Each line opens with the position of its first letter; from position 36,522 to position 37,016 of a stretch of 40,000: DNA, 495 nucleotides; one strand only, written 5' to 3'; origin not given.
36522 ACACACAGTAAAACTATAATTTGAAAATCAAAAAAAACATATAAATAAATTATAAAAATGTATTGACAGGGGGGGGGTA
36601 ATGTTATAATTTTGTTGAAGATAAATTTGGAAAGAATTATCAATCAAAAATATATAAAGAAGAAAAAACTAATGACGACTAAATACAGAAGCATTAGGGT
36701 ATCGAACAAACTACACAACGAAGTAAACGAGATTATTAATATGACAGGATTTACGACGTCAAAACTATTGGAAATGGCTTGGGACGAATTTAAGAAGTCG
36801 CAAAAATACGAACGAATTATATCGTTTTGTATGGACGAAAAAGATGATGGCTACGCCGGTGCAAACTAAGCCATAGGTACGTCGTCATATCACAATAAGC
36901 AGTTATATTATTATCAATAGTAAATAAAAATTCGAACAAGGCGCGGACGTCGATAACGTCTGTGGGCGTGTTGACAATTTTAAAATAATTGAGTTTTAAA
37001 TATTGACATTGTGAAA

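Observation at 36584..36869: G9 homopolymer forming the -35/-10 spacer of the promoter of a small RHH-like gene: candidate phase-variable switch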

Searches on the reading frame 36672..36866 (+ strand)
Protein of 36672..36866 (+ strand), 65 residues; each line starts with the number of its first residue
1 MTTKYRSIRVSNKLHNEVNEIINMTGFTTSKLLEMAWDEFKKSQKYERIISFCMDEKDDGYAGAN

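Call 5: search_protein_families(library=pfam, proteins=[window:36672-36866:+], max_evalue=1)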
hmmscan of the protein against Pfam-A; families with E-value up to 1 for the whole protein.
seq(65 aa): 1 family
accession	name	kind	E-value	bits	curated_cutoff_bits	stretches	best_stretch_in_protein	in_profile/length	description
PF04221.18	RelB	-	0.069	13.5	22.4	1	7-36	5-34/82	RelB antitoxin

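Call 7: find_encoding_contigs(protein=window:36672-36866:+, flank=3000, max_places=10)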
Protein seq(65 aa) (65 aa): 1 contig read that carries it; 1 place shown.
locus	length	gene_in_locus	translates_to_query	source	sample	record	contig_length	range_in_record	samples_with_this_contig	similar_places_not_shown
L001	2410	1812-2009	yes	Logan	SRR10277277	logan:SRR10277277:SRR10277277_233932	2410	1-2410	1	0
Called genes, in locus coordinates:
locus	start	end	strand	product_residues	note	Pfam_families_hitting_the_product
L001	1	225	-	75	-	?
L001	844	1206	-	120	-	PF01475:FUR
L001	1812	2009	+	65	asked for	-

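Call 8: find_homologous_proteins(query=window:36672-36866:+, max_evalue=0.01)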
Query seq(65 aa) (65 aa): 1 proteins with E <= 0.01 among 1 candidates.
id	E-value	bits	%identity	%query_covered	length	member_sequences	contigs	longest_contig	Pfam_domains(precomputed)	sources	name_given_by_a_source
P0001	2.3e-36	139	100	100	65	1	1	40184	-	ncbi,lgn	-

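Call 11: search_protein_families(library=phrogs, proteins=[window:36672-36866:+], max_evalue=1)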
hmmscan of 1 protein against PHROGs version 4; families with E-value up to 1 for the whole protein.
seq(65 aa): 3 families
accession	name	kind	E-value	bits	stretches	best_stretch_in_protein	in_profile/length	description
phrog_5118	-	unknown function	0.0042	17.9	1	4-34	16-47/67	-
phrog_2737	-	unknown function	0.032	15.2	1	7-41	8-42/86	-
phrog_3664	-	DNA, RNA and nucleotide metabolism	0.09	13.8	1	7-42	5-39/58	DNA sliding clamp inhibitor; arrest of S.aureus DNA synthesis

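Call 12: search_protein_families(library=ncbifam, proteins=[window:36672-36866:+], max_evalue=1)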
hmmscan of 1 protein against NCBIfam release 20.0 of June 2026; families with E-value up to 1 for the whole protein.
seq(65 aa): 2 families
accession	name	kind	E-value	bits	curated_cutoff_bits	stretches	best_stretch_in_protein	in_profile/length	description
TIGR02384.1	RelB_DinJ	subfamily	0.031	14.5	45.65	1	1-35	1-35/85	type II toxin-antitoxin system RelB/DinJ family antitoxin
NF011112.0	PRK14540.1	equivalog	0.11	12.4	202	1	9-56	21-69/135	nucleoside-diphosphate kinase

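Call 18: search_protein_representatives(protein=window:36672-36866:+)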
Query: 65 residues. Proteins with E-value up to 0.001 (for the whole library): 6; up to 1e-10: 1; up to 1e-30: 1. The best 6 are listed.
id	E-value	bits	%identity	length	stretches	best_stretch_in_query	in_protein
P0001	7.2e-37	139.3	100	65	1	1-65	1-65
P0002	1.3e-10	56.9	48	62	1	3-60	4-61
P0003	3.5e-06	43.0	40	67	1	6-62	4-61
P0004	6.1e-06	42.2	39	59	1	4-58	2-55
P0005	2.8e-04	37.0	35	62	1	4-54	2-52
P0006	5.2e-04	36.2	38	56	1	4-53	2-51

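Call 21: find_encoding_contigs(protein=P0002, flank=4000, max_places=8)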
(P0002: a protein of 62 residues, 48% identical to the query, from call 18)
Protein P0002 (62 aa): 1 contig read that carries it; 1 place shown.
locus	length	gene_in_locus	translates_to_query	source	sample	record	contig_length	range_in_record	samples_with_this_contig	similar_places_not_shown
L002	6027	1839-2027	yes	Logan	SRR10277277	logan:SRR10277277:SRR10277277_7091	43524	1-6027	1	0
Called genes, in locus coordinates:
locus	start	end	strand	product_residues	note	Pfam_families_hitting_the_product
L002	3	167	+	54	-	?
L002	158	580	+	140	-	-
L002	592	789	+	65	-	-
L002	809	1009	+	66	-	-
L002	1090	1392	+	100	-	-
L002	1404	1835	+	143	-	-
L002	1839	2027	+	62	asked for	-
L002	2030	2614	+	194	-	-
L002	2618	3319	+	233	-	-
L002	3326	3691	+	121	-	-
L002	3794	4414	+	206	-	-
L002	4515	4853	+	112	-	-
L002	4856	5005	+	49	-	-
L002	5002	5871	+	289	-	PF01507:PAPS_reduct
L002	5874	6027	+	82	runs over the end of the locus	-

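Call 22: find_encoding_contigs(protein=P0003, flank=4000, max_places=6)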
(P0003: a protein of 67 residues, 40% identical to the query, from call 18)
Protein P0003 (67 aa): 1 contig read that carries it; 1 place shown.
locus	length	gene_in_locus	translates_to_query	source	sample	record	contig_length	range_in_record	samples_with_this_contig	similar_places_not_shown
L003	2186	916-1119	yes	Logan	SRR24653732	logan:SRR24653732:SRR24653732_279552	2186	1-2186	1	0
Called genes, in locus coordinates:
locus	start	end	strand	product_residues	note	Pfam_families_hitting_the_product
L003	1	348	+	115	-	?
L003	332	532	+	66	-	-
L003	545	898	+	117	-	-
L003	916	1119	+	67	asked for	-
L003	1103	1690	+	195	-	-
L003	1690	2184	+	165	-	?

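Call 23: find_encoding_contigs(protein=P0004, flank=4000, max_places=6)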
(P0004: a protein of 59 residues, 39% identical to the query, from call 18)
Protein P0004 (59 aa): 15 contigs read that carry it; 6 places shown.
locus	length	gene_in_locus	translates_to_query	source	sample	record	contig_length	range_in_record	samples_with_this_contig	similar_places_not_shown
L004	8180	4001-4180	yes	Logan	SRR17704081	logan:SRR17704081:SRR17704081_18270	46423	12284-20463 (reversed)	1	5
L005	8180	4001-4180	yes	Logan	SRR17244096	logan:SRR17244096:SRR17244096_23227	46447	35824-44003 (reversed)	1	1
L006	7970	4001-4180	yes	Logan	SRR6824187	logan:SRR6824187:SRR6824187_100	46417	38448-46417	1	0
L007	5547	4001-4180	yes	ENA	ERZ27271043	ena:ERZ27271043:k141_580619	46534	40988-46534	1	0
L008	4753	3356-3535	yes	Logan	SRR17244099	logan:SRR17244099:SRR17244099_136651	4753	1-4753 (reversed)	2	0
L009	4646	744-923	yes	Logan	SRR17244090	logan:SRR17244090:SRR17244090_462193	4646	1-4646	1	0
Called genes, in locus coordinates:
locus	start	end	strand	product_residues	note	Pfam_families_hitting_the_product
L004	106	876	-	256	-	PF01695:IstB_IS21, PF20720:nSTAND3 (weak)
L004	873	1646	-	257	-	PF09524:Phg_2220_C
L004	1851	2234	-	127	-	PF00436:SSB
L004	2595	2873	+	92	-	-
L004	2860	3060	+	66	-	PF18789:DarA_C (weak)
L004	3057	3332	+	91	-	-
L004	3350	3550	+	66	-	-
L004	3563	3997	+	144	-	-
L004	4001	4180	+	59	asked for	-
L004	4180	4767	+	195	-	-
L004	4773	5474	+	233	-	-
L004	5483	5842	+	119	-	-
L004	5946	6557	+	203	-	-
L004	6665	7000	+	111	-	-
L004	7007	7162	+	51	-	-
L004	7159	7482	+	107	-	PF01507:PAPS_reduct (weak)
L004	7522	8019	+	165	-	PF01507:PAPS_reduct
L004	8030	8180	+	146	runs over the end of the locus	-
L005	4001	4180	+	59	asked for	-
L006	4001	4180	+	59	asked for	-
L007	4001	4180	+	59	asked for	-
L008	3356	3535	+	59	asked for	-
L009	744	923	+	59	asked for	-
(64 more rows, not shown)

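Call 24: find_encoding_contigs(protein=P0005, flank=4000, max_places=6)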
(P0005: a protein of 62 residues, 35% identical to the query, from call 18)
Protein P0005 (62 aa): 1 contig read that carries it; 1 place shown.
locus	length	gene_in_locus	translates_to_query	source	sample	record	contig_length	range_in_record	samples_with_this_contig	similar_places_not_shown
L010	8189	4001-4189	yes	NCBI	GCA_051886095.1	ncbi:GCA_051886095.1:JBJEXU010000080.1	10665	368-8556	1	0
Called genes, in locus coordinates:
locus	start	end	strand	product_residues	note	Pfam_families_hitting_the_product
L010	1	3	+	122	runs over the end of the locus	?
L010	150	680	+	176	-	-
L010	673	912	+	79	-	-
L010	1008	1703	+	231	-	-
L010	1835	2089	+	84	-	-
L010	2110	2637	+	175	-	-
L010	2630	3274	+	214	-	PF25223:DUF7841 (weak)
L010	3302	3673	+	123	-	-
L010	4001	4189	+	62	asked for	-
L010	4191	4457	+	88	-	-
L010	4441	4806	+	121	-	-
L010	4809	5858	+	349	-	-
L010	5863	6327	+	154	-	PF01661:Macro (weak)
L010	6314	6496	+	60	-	-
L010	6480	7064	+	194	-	-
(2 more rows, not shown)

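Call 25: find_encoding_contigs(protein=P0006, flank=4000, max_places=6)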
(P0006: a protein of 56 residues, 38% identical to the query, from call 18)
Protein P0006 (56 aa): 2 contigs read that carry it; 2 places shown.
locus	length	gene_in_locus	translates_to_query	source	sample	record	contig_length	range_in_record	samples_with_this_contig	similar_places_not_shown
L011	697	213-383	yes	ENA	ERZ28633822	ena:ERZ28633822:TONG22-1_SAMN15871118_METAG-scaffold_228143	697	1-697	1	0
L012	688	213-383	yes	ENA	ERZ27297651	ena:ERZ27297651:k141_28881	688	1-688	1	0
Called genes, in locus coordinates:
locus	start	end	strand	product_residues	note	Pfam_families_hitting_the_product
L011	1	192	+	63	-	?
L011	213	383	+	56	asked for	-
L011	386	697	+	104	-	?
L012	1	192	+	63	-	?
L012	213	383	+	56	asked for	-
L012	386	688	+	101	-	?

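Call 27: search_dna_similar(query=window:36672-36866:+, collection=phages, mode=protein, max_evalue=1)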
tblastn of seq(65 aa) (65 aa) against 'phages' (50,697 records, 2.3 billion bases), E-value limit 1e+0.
No match.

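Call 37: search_solved_structures(query=A3, max_evalue=10, show_alignments=2)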
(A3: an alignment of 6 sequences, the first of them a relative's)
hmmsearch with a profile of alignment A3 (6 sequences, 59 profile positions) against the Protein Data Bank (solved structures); distinct sequences matched with E-value up to 10: 7.
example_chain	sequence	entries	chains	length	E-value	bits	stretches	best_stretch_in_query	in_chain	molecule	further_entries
2cpg_A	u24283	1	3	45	0.08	16.1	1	1-42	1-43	TRANSCRIPTIONAL REPRESSOR COPG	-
1b01_A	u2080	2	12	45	0.086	16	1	1-43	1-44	TRANSCRIPTIONAL REPRESSOR COPG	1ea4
6u0m_4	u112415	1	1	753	0.57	13.3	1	13-34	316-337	DNA replication licensing factor MCM4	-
5y6j_A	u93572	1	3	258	0.69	13.1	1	2-49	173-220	Nucleoprotein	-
6nyy_A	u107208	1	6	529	0.72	13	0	43-56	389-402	AFG3-like protein 2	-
28vy_4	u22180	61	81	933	0.8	12.9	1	13-34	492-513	DNA replication licensing factor MCM4 | Minichromosome Maintenance 4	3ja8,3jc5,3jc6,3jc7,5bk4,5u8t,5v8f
5u8s_4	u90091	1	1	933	0.87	12.7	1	13-34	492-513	DNA replication licensing factor MCM4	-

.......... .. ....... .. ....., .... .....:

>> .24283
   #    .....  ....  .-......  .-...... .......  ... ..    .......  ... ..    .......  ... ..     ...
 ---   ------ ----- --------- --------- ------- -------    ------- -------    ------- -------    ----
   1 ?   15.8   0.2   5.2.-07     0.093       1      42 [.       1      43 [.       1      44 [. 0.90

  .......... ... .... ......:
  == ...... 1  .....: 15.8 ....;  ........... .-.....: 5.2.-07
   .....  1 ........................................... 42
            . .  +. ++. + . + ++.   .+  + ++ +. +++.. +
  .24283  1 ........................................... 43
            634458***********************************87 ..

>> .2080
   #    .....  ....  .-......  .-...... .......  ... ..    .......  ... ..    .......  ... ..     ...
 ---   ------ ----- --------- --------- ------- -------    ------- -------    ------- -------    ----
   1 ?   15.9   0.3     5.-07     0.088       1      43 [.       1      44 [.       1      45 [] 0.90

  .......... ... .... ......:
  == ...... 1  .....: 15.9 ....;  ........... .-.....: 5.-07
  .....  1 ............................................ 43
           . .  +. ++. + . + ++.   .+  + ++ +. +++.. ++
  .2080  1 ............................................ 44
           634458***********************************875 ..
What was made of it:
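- On Ribbon-helix-helix (CopG/Arc/MetJ) superfamily: PDB hmmsearch: the top two hits are CopG at E = 0.08 (call 37).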

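Call 38: search_protein_families(library=pfam, alignment_id=A3, max_evalue=1)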
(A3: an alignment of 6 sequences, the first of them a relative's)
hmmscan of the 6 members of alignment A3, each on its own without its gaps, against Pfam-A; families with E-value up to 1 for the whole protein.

A. member 1, P0001 (65 aa): 1 family
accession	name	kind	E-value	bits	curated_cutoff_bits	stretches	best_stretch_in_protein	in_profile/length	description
PF04221.18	RelB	-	0.069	13.5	22.4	1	7-36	5-34/82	RelB antitoxin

B. families by the number of members that match (of 6 scanned): 3 families
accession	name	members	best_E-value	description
PF12651.13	RHH_3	1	7.1e-05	Ribbon-helix-helix domain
PF04221.18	RelB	1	0.069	RelB antitoxin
PF10109.15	Phage_TAC_7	1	0.21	Phage tail assembly chaperone proteins, E, or 41 or 14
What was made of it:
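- On Ribbon-helix-helix (CopG/Arc/MetJ) superfamily: Pfam RHH_3 at 7e-5 for one family member (call 38).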

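Call 41: predict_structure(alignment_id=A3)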
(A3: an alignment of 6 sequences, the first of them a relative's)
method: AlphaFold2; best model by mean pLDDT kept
length: 65 residues; sequences in the alignment: 6
mean_pLDDT: 82.8   pTM: 0.54
mean pLDDT of the five models: 82.8, 80.5, 80.6, 79.9, 78.9
residues with pLDDT >= 90: 38; 70-90: 14; 50-70: 8; < 50: 5
segments of 3 or more residues with pLDDT < 50: 61-65
pLDDT, mean of each block of 10 residues (from residue 1): 76 95 94 93 92 67 44
secondary structure, 60 per line:
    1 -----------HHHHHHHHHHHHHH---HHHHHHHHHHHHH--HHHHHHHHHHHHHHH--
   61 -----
elements in order: H12-25 H29-41 H44-58
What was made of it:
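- On Ribbon-helix-helix (CopG/Arc/MetJ) superfamily: The AlphaFold2 monomer has pLDDT 82.8, an extended N-terminus (1-11) and helices 12-25, 29-41 and 44-58 (call 41).
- Closest known: CopG. Different: An extra C-terminal helix (residues 44-58, call 41).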

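Call 43: fold_search(model_id=the predicted structure, library=pdb)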
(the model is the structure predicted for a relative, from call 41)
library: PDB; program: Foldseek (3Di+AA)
matches with E <= 10: 58; with E <= 0.001: 0
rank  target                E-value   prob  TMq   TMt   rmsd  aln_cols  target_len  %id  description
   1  6gyg_B                3.8e-01  0.72  0.55  0.58   3.4        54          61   15  X-ray structure of the apo form of the establishement gene regulator Reg576 of the G+ plasmid p576 (released 2018-10-17)
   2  4d8j_A                5.8e-01  0.38  0.46  0.23   8.6        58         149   17  Structure of E. coli MatP-mats complex (released 2012-11-21)
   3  6sbx_C                8.7e-01  0.44  0.52  0.59   3.3        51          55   20  CdbA Form Two (released 2020-04-22)
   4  9dzm_E                1.6e+00  0.12  0.36  0.39  14.2        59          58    8  Dimeric human OCT2 (POU2F2) POU domain bound to palindromic MORE DNA (released 2024-10-23)
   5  6g26_A                1.8e+00  0.33  0.49  0.25   2.9        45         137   22  The crystal structure of the Burkholderia pseudomallei HicAB complex (released 2018-10-31)
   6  4me7_E                2.4e+00  0.21  0.53  0.45   4.7        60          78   17  Crystal structure of Bacillus subtilis toxin MazF in complex with cognate antitoxin MazE (released 2013-10-23)
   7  2jxg_A                2.4e+00  0.15  0.39  0.48   4.1        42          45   12  Solution Structure of the DNA Binding domain of Proline Utilization A (PutA) (released 2008-02-19)
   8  9pfp_A                2.4e+00  0.09  0.38  0.21  16.8        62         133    8  Structure of POU2F3 POU domains bound to coactivator OCA-T1 and DNA (released 2025-10-01)
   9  1puf_A                2.6e+00  0.08  0.36  0.31  15.1        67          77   10  Crystal Structure of HoxA9 and Pbx1 homeodomains bound to DNA (released 2003-09-02)
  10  2dam_MODEL_1_A        3.0e+00  0.10  0.42  0.41  14.1        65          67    6  Solution Structure of the Novel Identified UBA-like Domain in the N-terminal of Human ETEA Protein (released 2006-06-14)
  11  8pna_A                3.0e+00  0.06  0.28  0.28  12.8        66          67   12  transcription factor BARHL2 bound to TAATG DNA sequence (released 2024-07-10)
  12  7ycv_B                3.3e+00  0.21  0.57  0.67   4.3        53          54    8  The Dimeric Format of Truncated PrpA (2-54)and RHH Domain of PrpA (released 2022-09-21)
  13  5zkt_A                3.3e+00  0.12  0.41  0.46   3.2        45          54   16  Crystal structure of TCP domain of PCF6 in Oryza sativa (released 2019-03-27)
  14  7zg6_A                3.5e+00  0.11  0.47  0.56   5.8        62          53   14  TacA1 antitoxin (released 2023-10-11)
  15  5kko_B                3.5e+00  0.08  0.31  0.36   7.1        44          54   11  A 1.55A X-Ray Structure from Vibrio cholerae O1 biovar El Tor of a Hypothetical Protein (released 2016-09-21)
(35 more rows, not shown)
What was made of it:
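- On Ribbon-helix-helix (CopG/Arc/MetJ) superfamily: The Foldseek top hits are RHH proteins (Reg576, MatP, CdbA, HicB, MazE, PutA, PrpA, ParD), but every E-value is above 0.3 (call 43).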

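Call 65: search_protein_families(library=phrogs, proteins=[L004:3350-3550:+, L004:3563-3997:+, L004:4001-4180:+, L004:4180-4767:+, L004:4773-5474:+, L004:5483-5842:+, L004:5946-6557:+, L004:6665-7000:+, L004:2595-2873:+, L004:3057-3332:+], max_evalue=0.001)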
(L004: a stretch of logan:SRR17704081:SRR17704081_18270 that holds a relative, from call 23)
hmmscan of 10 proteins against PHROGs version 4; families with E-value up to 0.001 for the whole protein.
L004:3350-3550:+ (66 aa): 0 families

L004:3563-3997:+ (144 aa): 0 families

L004:4001-4180:+ (59 aa): 0 families

L004:4180-4767:+ (195 aa): 6 families
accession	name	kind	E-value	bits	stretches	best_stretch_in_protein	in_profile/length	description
phrog_298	-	DNA, RNA and nucleotide metabolism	5.8e-28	99.1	1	3-185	48-253/293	exonuclease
phrog_466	-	DNA, RNA and nucleotide metabolism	3.9e-07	30.7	1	44-144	209-316/446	exonuclease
phrog_69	-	DNA, RNA and nucleotide metabolism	2.1e-06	28.1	1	46-142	120-243/501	exonuclease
phrog_1706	-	DNA, RNA and nucleotide metabolism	0.00012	22.7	1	43-144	81-163/293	CRISPR/Cas system associated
phrog_3953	-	DNA, RNA and nucleotide metabolism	0.00019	22.2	1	44-145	38-129/186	exonuclease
phrog_1218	-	DNA, RNA and nucleotide metabolism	0.00063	20.1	0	98-159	135-204/364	exonuclease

L004:4773-5474:+ (233 aa): 2 families
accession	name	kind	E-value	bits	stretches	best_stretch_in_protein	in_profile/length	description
phrog_10048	-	unknown function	5.7e-27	95.7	1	33-186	42-194/273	-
phrog_5053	-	unknown function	0.00073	20.9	0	140-226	14-97/99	-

L004:5483-5842:+ (119 aa): 1 family
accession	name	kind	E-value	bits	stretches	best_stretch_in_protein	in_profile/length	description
phrog_23347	-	unknown function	0.00016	22.2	1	17-104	31-116/235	-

L004:5946-6557:+ (203 aa): 1 family
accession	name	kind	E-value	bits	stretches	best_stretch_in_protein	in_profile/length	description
phrog_19106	-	unknown function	3.3e-39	135.9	1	10-191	10-192/197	-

L004:6665-7000:+ (111 aa): 1 family
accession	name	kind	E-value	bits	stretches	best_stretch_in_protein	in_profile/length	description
phrog_2113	-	unknown function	3.6e-05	24.6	1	26-84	26-86/113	-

L004:2595-2873:+ (92 aa): 0 families

L004:3057-3332:+ (91 aa): 0 families

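Call 66: find_related_loci(query=A3, collection=viral_contigs, flank=1500)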
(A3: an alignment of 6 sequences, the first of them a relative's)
Query A3 (65 aa) in viral_contigs; peptide patterns used: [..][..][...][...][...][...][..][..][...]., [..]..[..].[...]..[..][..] (x = any residue, [..] = any of these).
114 stretches matched a pattern, but none encodes a relative of the query by tblastn (E <= 1e-3).
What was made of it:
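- Tried and rejected: tblastn of the RHH protein against 50,697 phage records gave nothing (call 27), and the RHH family profile against IMG/VR gave nothing (call 66).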

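Call 68: search_protein_families(library=padloc, alignment_id=A3, max_evalue=1)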
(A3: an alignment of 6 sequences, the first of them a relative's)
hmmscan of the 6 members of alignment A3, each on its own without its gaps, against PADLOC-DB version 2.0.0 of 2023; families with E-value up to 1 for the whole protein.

A. member 1, P0001 (65 aa): 1 family
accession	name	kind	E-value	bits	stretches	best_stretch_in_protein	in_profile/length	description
PDLC01224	Cas11f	-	0.0099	13.9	1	6-32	18-44/87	CAS-III-F; effector_SS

B. families by the number of members that match (of 6 scanned): 1 family
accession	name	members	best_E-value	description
PDLC01224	Cas11f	1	0.0099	CAS-III-F; effector_SS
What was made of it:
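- On Type II toxin-antitoxin module with RHH antitoxin (RelB/ParD/CopG-like): PADLOC gave no relevant hit (call 68).
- Tried and rejected: Known defence systems (PADLOC): no relevant hit (call 68).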

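Call 71: find_homologous_proteins(query=A3, max_evalue=0.001)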
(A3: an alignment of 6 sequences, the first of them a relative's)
Query A3 (6 sequences) (65 aa, profile of the alignment): 13 proteins with E <= 0.001 among 40 candidates.
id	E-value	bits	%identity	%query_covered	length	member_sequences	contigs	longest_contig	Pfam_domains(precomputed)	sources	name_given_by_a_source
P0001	1.2e-26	110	100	100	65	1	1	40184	-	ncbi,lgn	-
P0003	2.1e-26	109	43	78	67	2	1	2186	-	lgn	-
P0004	1.1e-25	107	40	88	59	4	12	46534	-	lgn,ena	-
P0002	2.2e-25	106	48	89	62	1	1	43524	-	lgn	-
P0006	6.3e-25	105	39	75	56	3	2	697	-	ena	-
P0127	1.6e-23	100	36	77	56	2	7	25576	-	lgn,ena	-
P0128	4.5e-23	99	45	89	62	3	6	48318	-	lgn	-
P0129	4.6e-23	99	38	77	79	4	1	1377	-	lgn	-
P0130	1.0e-21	94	33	78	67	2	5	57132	-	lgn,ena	-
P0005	1.8e-21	93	38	74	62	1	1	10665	-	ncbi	ncbi:MAG: ribbon-helix-helix domain-containing protein [Christensenellales bacterium]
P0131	1.2e-20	91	36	77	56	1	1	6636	-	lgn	-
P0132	2.7e-20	90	35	74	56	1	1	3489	-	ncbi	-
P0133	3.4e-19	86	34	77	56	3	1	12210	-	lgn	-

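Call 78: list_cluster_members(proteins=[P0001, window:35707-36066:-, P0007, P0005])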
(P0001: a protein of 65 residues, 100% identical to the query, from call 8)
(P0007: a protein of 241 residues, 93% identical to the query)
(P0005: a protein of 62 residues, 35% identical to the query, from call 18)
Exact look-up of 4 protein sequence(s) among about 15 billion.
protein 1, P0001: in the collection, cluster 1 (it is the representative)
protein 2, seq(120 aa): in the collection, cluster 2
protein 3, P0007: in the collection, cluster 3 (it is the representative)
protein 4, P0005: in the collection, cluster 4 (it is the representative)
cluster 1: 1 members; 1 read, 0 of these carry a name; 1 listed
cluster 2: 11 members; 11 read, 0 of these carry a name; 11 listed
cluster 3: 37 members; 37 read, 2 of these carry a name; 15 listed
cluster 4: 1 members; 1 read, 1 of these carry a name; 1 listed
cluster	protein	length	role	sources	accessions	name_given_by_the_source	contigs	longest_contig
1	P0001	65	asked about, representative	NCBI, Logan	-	-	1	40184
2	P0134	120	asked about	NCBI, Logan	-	-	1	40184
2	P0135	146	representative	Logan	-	-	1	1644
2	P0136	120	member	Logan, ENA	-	-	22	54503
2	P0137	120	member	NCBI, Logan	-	-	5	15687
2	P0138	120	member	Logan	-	-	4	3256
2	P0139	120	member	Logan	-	-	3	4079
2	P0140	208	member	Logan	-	-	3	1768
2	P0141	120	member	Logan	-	-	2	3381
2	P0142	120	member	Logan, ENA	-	-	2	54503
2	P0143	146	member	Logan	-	-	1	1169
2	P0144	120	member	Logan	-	-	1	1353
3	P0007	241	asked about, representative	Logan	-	-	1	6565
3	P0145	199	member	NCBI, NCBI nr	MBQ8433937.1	MAG: tRNA 2-thiocytidine biosynthesis protein TtcA, partial [Clostridia bacterium] | tRNA 2-thiocytidine biosynthesis protein TtcA [Clostridia bacterium]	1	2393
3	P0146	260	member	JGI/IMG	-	tRNA(Ile)-lysidine synthase TilS/MesJ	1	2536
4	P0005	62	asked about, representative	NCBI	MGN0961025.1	MAG: ribbon-helix-helix domain-containing protein [Christensenellales bacterium]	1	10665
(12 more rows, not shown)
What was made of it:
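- On Ribbon-helix-helix (CopG/Arc/MetJ) superfamily: NCBI names member P0005 an RHH domain protein (calls 71, 78).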
